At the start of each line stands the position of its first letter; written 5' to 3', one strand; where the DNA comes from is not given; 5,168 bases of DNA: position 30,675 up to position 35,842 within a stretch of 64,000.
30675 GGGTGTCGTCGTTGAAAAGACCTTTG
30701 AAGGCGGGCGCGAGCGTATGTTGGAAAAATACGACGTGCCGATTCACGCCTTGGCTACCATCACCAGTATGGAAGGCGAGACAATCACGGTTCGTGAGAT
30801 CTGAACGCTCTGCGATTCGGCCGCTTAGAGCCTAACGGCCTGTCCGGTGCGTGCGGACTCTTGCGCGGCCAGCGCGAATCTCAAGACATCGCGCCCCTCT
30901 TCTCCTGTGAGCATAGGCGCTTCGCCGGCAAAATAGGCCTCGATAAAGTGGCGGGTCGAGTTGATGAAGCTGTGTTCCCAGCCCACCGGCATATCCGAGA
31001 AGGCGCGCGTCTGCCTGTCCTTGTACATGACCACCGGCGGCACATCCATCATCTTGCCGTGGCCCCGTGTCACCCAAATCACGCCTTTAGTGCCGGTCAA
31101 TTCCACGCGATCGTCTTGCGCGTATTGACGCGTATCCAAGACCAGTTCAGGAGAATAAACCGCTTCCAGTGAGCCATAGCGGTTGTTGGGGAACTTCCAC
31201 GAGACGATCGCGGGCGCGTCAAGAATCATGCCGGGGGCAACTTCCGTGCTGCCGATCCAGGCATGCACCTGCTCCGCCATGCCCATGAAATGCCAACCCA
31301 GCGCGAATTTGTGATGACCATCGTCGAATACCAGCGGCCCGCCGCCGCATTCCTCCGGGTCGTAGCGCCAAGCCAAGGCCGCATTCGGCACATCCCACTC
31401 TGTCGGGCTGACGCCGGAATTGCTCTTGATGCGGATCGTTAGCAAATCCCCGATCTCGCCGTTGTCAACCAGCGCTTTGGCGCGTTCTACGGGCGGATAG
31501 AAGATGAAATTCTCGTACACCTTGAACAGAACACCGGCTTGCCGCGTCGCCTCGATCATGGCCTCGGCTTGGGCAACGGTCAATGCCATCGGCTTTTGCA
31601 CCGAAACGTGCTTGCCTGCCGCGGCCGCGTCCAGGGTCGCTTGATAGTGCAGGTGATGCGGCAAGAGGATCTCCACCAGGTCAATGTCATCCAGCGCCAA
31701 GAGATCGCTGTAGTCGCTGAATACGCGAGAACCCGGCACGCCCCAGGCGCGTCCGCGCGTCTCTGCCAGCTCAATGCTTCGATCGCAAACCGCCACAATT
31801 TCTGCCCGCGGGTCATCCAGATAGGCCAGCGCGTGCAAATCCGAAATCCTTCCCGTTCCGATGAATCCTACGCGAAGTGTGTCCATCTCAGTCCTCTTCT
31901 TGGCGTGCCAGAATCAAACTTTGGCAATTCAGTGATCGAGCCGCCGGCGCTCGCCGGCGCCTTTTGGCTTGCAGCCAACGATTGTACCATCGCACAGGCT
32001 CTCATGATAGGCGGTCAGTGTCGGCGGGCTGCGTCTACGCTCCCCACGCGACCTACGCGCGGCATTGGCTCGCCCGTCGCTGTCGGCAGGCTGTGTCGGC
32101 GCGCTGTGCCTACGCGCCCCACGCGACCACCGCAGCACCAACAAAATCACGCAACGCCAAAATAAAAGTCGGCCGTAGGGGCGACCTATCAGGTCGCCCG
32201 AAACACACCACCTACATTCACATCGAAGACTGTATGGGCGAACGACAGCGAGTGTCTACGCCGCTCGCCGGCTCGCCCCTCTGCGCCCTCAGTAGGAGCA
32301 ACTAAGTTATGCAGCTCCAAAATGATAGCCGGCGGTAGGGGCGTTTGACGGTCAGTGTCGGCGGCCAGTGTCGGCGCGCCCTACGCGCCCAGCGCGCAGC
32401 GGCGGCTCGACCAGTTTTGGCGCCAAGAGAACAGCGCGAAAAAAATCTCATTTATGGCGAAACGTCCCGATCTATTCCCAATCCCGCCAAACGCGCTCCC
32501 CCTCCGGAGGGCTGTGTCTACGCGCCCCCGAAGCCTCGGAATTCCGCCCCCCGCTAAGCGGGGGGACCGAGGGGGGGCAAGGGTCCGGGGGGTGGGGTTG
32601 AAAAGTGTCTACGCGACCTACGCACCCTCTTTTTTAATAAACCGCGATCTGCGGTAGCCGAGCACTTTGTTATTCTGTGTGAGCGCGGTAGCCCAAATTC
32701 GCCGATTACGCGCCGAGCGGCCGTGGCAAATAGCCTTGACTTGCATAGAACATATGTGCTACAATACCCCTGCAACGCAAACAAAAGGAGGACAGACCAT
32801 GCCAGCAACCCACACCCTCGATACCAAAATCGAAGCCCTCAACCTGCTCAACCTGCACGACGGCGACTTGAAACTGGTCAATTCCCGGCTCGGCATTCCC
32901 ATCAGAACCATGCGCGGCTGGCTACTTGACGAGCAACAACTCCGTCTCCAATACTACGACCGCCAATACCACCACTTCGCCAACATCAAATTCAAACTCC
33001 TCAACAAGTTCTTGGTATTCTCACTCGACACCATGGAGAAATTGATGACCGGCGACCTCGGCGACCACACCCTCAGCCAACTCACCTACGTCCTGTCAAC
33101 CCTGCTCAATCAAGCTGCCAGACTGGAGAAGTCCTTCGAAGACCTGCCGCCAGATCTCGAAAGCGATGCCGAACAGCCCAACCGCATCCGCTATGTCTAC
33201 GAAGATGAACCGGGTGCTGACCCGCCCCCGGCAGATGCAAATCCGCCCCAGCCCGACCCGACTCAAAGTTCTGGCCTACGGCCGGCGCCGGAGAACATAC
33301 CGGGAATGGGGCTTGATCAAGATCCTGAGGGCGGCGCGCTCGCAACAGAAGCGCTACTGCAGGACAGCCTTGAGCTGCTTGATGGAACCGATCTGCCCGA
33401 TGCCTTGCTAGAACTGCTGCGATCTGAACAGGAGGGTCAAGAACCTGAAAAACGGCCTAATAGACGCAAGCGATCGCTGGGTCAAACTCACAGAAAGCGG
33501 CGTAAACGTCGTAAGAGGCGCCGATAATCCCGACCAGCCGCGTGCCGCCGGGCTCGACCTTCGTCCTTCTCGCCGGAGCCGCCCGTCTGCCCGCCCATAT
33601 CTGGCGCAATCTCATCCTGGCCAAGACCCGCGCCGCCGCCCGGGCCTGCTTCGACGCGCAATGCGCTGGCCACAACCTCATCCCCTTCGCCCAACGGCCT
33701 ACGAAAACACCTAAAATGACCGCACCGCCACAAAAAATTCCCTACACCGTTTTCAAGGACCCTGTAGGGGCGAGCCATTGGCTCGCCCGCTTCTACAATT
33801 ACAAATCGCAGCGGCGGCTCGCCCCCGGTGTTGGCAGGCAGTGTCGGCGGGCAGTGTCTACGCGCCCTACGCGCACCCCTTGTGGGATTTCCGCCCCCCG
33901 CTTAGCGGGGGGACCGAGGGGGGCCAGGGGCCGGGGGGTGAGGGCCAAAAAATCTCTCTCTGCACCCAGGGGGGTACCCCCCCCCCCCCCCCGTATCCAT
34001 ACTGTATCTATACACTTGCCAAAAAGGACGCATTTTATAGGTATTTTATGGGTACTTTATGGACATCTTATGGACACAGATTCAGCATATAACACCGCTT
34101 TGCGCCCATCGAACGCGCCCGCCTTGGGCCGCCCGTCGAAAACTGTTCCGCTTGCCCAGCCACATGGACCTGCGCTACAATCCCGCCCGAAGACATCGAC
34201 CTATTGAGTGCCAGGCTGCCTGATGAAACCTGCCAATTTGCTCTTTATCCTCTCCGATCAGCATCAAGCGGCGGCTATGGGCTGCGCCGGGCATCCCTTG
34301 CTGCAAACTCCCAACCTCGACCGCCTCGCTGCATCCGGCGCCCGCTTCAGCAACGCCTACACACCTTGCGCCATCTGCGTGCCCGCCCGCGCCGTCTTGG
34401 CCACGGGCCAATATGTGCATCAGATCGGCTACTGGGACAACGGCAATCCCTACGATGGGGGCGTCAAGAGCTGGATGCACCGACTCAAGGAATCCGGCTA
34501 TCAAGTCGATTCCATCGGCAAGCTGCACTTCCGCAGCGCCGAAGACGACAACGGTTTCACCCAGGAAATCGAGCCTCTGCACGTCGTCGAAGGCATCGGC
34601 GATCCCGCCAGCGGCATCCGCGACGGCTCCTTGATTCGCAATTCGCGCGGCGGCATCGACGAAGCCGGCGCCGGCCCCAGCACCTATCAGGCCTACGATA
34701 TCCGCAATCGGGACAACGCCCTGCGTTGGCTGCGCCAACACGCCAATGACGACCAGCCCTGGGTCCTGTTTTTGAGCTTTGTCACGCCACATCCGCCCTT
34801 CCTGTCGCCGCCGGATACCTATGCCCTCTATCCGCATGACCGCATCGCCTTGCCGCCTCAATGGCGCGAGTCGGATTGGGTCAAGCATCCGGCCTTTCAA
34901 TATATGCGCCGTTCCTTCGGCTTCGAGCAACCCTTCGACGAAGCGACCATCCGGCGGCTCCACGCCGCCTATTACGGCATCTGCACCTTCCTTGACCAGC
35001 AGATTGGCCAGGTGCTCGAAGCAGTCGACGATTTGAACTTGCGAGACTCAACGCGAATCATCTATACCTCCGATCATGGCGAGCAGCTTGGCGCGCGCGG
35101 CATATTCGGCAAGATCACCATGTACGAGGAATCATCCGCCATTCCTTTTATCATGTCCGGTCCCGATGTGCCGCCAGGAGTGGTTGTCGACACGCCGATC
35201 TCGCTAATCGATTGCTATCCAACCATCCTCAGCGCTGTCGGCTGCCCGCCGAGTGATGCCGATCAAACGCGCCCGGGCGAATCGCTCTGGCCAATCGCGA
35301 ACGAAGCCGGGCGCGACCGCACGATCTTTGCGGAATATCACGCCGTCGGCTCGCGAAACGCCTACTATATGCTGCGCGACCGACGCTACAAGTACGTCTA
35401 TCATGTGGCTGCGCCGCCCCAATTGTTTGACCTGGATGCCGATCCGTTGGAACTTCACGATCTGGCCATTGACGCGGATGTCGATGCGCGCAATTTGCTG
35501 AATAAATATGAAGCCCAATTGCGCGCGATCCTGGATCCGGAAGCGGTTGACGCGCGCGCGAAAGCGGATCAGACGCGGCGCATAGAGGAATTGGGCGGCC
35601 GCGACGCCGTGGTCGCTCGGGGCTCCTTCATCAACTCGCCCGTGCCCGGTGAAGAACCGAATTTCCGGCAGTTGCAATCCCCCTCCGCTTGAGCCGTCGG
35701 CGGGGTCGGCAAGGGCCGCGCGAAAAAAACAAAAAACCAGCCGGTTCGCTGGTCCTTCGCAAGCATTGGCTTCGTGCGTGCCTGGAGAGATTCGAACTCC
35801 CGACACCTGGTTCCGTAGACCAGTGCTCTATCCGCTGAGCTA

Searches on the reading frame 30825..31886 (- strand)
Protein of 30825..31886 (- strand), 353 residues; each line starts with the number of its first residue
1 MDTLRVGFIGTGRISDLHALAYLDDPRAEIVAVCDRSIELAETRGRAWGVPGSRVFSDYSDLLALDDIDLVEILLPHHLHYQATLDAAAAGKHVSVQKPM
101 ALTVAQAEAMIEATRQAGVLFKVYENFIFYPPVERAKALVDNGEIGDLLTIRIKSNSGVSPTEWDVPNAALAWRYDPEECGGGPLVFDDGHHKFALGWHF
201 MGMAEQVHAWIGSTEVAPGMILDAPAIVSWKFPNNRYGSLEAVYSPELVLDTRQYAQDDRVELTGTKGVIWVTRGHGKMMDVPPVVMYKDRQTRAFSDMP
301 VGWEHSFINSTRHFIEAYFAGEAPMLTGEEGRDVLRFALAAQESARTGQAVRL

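Call 31: search_protein_families(library=pfam, proteins=[window:30825-31886:-], max_evalue=0.01)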
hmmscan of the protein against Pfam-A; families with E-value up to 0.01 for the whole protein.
window:30825-31886:- (353 aa): 3 families
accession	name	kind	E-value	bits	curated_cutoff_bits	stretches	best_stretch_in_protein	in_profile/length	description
PF01408.29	GFO_IDH_MocA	-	1e-25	91.1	24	1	4-123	1-118/120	Oxidoreductase family, NAD-binding Rossmann fold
PF02894.22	GFO_IDH_MocA_C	-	8.7e-15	55.5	22.9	1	137-353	1-218/218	Oxidoreductase family, C-terminal alpha/beta domain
PF22725.1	GFO_IDH_MocA_C3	-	7.5e-14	52.2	27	1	134-270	2-123/124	GFO/IDH/MocA C-terminal domain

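Call 72: find_encoding_contigs(protein=window:30825-31886:-, flank=4000, max_places=8)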
Protein window:30825-31886:- (353 aa): 4 contigs read that carry it; 1 place shown.
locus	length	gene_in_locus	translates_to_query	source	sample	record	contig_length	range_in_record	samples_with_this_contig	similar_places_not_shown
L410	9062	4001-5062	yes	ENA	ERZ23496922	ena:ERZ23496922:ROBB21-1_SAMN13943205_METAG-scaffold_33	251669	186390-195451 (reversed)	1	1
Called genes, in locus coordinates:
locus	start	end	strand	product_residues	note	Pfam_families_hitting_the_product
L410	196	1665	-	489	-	PF00884:Sulfatase, PF01663:Phosphodiest (faint), PF16347:SGSH_C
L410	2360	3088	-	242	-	-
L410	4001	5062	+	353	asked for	PF01408:GFO_IDH_MocA, PF22725:GFO_IDH_MocA_C3, PF02894:GFO_IDH_MocA_C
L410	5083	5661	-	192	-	PF00156:Pribosyltran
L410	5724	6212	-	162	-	PF11716:MDMPI_N (weak), PF12867:DinB_2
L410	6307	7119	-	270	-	-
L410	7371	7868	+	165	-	PF13279:4HBT_2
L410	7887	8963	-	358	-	PF13204:Apiosidase (weak), PF00150:Cellulase (weak), PF26410:GH5_mannosidase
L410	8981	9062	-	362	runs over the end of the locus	PF01321:Creatinase_N (weak), PF00557:Peptidase_M24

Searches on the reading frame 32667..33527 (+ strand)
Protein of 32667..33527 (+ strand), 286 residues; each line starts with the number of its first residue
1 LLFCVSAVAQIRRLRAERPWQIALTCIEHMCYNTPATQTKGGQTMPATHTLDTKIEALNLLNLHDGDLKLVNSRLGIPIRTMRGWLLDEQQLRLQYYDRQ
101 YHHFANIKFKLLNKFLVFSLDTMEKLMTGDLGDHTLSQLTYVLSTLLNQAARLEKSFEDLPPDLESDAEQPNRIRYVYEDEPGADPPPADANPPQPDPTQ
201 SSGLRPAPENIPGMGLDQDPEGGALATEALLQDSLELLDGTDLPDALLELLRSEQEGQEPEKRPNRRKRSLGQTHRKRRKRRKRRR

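Call 31: search_protein_families(library=pfam, proteins=[window:32667-33527:+], max_evalue=0.01)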
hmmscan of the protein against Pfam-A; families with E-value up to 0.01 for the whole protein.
window:32667-33527:+ (286 aa): 0 families

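Call 70: search_protein_families(library=phrogs, proteins=[window:32799-33527:+], max_evalue=0.1)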
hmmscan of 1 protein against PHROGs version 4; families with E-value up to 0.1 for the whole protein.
window:32799-33527:+ (242 aa): 0 families

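Call 71: search_protein_families(library=ncbifam, proteins=[window:32799-33527:+], max_evalue=0.1)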
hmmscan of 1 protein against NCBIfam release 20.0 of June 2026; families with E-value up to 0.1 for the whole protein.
window:32799-33527:+ (242 aa): 0 families
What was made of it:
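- Tried and rejected: The ORF between copies 2 and 3 as a possible element gene: no Pfam, PHROG or NCBIfam hit (calls 31, 70, 71).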

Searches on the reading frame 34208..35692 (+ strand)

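Call 31: search_protein_families(library=pfam, proteins=[window:34208-35692:+], max_evalue=0.01)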
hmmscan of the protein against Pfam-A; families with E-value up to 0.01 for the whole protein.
window:34208-35692:+ (494 aa): 3 families
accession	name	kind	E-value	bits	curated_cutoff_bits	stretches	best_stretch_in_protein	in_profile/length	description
PF00884.28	Sulfatase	-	4.6e-46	157.9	25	1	10-345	2-300/301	Sulfatase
PF16347.10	SGSH_C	-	6.8e-12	46.2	29.3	1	295-425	1-137/154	N-sulphoglucosamine sulphohydrolase, C-terminal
PF01663.27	Phosphodiest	-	1.9e-06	28.2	23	1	261-291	190-220/342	Type I phosphodiesterase / nucleotide pyrophosphatase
